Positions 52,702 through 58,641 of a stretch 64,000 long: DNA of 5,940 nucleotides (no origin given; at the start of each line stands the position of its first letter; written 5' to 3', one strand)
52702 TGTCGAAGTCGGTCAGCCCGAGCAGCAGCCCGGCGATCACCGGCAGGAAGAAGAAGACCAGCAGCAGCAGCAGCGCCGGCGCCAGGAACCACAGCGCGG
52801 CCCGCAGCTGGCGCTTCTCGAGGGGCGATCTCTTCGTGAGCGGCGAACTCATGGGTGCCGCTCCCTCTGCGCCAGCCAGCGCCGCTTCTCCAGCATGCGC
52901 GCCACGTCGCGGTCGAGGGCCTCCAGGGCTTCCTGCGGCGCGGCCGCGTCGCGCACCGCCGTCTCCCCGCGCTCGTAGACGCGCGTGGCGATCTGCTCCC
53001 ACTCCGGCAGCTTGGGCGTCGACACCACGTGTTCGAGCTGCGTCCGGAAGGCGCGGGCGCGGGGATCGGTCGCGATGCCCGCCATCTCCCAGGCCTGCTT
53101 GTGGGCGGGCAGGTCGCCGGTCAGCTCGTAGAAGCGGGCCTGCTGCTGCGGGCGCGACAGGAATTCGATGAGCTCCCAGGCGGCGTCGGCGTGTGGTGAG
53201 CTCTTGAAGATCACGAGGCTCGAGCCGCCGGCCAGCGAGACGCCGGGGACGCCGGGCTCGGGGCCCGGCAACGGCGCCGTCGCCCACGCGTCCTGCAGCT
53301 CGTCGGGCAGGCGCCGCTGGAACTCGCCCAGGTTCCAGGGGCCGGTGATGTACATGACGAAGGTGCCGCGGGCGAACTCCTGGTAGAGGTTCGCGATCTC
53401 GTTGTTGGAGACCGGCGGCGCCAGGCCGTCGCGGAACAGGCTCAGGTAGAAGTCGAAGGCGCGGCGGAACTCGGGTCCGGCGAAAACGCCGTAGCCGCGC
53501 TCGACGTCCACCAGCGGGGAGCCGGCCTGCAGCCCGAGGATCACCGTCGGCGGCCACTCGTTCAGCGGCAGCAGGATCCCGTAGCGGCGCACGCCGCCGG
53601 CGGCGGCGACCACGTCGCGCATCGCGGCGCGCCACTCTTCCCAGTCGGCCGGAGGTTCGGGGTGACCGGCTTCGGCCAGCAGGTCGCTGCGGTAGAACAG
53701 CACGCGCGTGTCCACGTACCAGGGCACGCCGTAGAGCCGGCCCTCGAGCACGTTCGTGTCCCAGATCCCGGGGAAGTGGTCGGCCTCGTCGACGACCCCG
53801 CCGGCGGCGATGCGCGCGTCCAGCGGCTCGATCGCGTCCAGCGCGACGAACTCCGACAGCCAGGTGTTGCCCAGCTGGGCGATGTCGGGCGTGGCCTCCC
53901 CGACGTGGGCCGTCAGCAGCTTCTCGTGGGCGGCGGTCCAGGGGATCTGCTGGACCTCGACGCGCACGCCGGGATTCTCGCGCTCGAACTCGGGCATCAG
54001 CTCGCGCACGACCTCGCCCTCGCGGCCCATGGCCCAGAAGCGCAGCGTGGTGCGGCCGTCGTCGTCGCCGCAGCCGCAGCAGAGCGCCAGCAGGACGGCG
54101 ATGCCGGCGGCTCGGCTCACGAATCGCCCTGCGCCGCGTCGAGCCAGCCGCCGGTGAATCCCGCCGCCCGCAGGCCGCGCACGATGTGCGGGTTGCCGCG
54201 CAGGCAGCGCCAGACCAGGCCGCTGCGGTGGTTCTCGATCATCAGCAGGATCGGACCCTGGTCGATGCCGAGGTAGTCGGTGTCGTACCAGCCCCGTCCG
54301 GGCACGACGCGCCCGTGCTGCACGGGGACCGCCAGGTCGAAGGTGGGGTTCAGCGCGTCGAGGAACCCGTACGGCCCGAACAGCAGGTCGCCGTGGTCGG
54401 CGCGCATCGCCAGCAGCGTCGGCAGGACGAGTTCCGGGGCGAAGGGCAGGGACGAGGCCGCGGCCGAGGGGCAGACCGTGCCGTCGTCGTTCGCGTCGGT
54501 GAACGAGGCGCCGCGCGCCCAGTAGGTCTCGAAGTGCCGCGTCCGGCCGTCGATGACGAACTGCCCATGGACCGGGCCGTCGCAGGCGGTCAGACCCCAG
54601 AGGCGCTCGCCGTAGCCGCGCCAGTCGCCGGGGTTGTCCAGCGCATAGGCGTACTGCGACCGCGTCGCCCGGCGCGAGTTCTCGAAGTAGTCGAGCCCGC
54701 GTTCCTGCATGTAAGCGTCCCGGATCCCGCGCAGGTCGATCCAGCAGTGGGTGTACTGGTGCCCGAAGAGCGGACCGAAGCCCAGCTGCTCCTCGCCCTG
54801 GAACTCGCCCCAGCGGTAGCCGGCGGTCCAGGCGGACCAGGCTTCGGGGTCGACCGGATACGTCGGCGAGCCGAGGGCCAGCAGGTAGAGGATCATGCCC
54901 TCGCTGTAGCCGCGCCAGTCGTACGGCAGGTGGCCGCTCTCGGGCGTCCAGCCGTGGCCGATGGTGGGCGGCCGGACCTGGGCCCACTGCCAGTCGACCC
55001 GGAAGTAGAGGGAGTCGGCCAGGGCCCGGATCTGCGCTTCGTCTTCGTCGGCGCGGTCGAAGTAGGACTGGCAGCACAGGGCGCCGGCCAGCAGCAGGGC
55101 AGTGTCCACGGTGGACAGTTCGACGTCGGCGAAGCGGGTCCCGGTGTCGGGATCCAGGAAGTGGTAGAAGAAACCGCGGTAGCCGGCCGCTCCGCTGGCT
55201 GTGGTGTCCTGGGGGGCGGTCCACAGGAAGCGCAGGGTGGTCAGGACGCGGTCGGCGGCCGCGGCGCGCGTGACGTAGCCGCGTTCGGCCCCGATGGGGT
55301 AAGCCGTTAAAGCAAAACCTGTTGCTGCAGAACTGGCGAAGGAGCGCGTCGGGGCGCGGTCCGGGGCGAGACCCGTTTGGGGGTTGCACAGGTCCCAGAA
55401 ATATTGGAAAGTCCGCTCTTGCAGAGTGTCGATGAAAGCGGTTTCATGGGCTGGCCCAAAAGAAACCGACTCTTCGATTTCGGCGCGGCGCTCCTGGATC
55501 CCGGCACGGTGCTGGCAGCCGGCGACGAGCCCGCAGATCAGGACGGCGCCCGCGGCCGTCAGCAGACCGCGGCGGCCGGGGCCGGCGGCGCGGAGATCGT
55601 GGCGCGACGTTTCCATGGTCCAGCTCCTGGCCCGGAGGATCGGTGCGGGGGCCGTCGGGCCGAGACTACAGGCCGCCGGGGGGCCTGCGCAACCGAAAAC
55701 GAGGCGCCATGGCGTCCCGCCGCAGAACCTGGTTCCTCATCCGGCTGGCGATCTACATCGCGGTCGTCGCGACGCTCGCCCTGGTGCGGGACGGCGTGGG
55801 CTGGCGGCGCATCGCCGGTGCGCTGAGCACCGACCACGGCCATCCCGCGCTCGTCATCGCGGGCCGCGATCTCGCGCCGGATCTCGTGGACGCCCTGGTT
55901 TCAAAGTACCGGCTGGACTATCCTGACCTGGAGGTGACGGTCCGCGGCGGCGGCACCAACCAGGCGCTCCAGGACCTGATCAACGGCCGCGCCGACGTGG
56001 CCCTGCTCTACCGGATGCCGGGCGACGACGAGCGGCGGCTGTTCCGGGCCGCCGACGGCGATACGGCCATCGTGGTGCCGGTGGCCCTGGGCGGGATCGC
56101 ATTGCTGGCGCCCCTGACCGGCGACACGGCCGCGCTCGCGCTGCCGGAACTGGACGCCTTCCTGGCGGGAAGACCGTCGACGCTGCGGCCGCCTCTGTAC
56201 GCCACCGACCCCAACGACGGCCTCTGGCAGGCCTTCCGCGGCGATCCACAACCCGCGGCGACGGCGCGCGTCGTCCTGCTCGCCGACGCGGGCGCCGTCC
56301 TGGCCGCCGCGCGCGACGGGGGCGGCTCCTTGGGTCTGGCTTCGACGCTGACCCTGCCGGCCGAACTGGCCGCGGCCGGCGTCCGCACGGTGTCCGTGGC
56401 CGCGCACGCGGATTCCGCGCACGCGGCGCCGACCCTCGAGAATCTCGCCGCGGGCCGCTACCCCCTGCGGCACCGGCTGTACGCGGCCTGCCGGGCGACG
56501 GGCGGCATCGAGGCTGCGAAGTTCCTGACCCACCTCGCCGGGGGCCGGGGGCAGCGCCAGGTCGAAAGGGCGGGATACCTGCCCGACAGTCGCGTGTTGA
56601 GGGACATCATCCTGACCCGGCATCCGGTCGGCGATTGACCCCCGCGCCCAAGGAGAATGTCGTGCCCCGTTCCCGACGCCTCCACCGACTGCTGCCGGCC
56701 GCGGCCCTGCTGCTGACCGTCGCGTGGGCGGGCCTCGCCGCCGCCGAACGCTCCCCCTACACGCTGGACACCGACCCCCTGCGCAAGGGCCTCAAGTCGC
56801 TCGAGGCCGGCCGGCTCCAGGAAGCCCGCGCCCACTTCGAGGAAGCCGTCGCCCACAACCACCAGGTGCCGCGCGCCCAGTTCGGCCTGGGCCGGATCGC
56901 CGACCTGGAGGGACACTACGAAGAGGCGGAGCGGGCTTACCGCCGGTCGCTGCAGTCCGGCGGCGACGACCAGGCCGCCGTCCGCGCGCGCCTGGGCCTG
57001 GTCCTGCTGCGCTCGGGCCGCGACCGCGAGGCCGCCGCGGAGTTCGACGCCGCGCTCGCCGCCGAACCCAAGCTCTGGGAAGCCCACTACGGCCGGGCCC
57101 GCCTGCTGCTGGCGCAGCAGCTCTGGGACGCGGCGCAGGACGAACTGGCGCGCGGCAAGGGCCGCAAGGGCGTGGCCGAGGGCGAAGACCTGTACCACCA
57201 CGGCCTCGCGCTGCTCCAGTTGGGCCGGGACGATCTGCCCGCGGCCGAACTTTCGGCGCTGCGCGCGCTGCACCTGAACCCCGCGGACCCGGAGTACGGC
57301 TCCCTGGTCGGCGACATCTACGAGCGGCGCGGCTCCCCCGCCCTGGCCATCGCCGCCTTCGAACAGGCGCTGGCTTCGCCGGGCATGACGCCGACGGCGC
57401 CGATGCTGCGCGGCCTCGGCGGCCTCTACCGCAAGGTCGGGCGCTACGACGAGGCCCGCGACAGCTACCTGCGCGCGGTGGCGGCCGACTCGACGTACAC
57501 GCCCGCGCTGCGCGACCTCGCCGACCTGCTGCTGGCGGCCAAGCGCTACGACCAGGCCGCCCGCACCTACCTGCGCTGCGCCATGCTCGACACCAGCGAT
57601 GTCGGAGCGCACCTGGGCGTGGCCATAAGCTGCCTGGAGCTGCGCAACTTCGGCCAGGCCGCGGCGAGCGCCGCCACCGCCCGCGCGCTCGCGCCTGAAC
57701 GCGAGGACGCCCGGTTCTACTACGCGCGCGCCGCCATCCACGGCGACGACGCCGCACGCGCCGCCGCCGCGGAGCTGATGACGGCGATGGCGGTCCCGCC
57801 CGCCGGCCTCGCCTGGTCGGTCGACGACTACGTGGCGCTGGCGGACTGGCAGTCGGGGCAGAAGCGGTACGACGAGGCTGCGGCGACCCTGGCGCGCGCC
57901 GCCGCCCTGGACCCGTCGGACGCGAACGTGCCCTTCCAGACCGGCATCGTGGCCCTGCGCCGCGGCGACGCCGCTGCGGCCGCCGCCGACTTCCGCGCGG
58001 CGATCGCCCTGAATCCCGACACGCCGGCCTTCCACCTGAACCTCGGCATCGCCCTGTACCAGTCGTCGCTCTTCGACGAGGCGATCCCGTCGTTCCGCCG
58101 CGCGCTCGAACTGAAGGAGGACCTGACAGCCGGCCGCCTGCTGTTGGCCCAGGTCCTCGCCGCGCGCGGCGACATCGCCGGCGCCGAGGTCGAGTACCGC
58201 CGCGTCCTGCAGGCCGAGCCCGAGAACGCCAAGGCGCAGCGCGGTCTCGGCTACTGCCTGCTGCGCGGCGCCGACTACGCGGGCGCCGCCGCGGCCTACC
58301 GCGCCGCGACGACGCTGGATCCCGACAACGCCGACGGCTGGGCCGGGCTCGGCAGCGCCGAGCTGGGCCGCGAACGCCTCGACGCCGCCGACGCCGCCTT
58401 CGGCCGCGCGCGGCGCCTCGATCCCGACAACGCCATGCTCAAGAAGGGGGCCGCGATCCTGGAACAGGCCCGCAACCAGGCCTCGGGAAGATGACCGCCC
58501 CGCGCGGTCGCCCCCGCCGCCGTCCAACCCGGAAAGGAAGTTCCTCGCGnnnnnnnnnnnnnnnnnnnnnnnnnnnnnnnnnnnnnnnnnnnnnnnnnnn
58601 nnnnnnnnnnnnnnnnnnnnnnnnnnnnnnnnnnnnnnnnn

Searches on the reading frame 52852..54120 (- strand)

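Call 75: search_protein_families(library=pfam, proteins=[window:52852-54120:-], max_evalue=0.001)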
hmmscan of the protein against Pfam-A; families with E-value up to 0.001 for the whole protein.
window:52852-54120:- (423 aa): 2 families
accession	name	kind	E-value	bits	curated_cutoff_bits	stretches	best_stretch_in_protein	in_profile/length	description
PF01547.30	SBP_bac_1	-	2e-42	146.7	26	1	35-328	7-307/307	Bacterial extracellular solute-binding protein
PF13416.11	SBP_bac_8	-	6.9e-39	134.7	27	1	41-355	2-277/279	Bacterial extracellular solute-binding protein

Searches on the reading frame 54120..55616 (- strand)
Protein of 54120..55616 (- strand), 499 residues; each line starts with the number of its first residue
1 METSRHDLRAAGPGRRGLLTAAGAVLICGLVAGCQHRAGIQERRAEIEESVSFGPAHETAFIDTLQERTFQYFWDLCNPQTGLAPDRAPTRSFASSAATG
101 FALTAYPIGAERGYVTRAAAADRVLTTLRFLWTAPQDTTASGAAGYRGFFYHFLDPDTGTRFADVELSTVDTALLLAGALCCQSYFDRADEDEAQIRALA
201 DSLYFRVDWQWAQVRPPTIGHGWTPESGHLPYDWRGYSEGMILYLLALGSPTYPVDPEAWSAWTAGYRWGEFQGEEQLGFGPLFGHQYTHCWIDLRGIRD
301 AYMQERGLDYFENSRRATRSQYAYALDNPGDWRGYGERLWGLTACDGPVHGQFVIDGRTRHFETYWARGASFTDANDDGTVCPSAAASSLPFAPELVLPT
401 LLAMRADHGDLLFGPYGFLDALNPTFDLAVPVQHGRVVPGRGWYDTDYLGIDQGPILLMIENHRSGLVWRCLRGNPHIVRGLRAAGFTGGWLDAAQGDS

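Call 29: search_protein_families(library=pfam, proteins=[window:54120-55616:-], max_evalue=0.0001)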
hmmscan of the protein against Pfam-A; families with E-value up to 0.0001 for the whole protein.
window:54120-55616:- (499 aa): 1 family
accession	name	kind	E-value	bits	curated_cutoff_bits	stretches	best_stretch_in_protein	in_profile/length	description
PF10091.15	Glycoamylase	-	3.6e-80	269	27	1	231-475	1-220/221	Putative glucoamylase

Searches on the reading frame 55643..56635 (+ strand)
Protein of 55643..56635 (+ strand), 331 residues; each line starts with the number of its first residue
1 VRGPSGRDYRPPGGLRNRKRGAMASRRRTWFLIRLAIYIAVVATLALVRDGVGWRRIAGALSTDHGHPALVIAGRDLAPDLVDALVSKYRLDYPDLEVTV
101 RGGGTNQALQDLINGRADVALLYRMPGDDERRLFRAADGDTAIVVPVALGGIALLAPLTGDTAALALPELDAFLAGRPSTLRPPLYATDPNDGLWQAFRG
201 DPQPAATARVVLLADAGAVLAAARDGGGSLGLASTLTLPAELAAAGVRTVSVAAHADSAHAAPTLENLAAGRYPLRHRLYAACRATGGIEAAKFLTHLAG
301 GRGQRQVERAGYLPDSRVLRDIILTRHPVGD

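Call 29: search_protein_families(library=pfam, proteins=[window:55643-56635:+], max_evalue=0.0001)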
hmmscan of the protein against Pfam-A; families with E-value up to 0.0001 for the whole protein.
window:55643-56635:+ (331 aa): 2 families
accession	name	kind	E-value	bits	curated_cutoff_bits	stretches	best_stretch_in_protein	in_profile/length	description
PF12849.12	PBP_like_2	-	8e-16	59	27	1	70-295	12-260/267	PBP superfamily domain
PF03466.25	LysR_substrate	-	3.3e-07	30.3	28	1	76-167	15-98/209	LysR substrate binding domain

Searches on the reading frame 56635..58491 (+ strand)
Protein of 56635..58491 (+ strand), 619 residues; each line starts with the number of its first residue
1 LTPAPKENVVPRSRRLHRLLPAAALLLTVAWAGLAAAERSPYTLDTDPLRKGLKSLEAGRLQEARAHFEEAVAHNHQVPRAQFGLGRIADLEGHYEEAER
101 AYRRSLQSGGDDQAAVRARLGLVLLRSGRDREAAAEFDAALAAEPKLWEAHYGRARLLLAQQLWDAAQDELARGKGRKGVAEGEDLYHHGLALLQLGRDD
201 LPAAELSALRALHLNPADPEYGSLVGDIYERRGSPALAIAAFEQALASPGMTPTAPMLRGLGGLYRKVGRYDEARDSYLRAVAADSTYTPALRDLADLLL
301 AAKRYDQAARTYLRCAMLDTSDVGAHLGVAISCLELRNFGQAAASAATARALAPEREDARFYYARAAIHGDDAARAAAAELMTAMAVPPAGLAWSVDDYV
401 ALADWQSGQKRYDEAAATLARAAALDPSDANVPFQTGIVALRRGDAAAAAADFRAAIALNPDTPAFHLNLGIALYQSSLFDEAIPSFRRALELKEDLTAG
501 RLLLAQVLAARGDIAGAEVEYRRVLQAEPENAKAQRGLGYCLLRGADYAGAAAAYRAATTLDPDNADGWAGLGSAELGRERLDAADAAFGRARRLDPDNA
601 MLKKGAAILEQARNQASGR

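Call 29: search_protein_families(library=pfam, proteins=[window:56635-58491:+], max_evalue=0.0001)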
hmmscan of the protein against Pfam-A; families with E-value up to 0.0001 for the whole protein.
window:56635-58491:+ (619 aa): 18 families
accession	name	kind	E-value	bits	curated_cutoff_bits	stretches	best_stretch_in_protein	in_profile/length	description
PF13432.12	TPR_16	-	1.9e-48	162.9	32.7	4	436-494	3-61/65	Tetratricopeptide repeat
PF07719.23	TPR_2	-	1.2e-45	150.3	27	0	465-496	2-33/34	Tetratricopeptide repeat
PF14559.12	TPR_19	-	9.5e-36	122.4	25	4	56-117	2-62/68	Tetratricopeptide repeat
PF00515.34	TPR_1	-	2.2e-33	113.1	27.8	1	466-496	3-33/34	Tetratricopeptide repeat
PF13414.12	TPR_11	-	4.4e-32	109.9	26.8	2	443-476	7-40/42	TPR repeat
PF13428.12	TPR_14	-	9e-29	97.4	23.5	0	500-539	3-42/44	Tetratricopeptide repeat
PF13181.12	TPR_8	-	1.8e-28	96.7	25.7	0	261-286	7-32/34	Tetratricopeptide repeat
PF23914.1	TPR_CcmH_CycH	-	9.2e-18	65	42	1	468-558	54-147/158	Cytochrome c-type biogenesis protein H TPR domain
PF13431.12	TPR_17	-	1.2e-17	63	24.4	0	278-308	2-32/34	Tetratricopeptide repeat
PF13176.12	TPR_7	-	9.1e-15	53.9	27.9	0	259-283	3-29/36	Tetratricopeptide repeat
PF13424.12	TPR_12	-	1.9e-14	54.1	30.1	1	254-314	2-70/77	Tetratricopeptide repeat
PF24575.1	TPR_Slam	-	4e-12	46.9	35.2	0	81-137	49-104/104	Surface lipoprotein assembly modifier, N-terminal TPR repeats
PF25063.1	ARM_TT21_C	-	8.1e-12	45.9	35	0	57-135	107-185/209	Tetratricopeptide repeat protein 21 C-terminal ARM domain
PF12895.13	ANAPC3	-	2.9e-09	37.5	27.2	0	409-487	2-79/82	Anaphase-promoting complex, cyclosome, subunit 3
PF13371.12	TPR_9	-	3.1e-08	33.9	35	1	408-465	7-64/73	Tetratricopeptide repeat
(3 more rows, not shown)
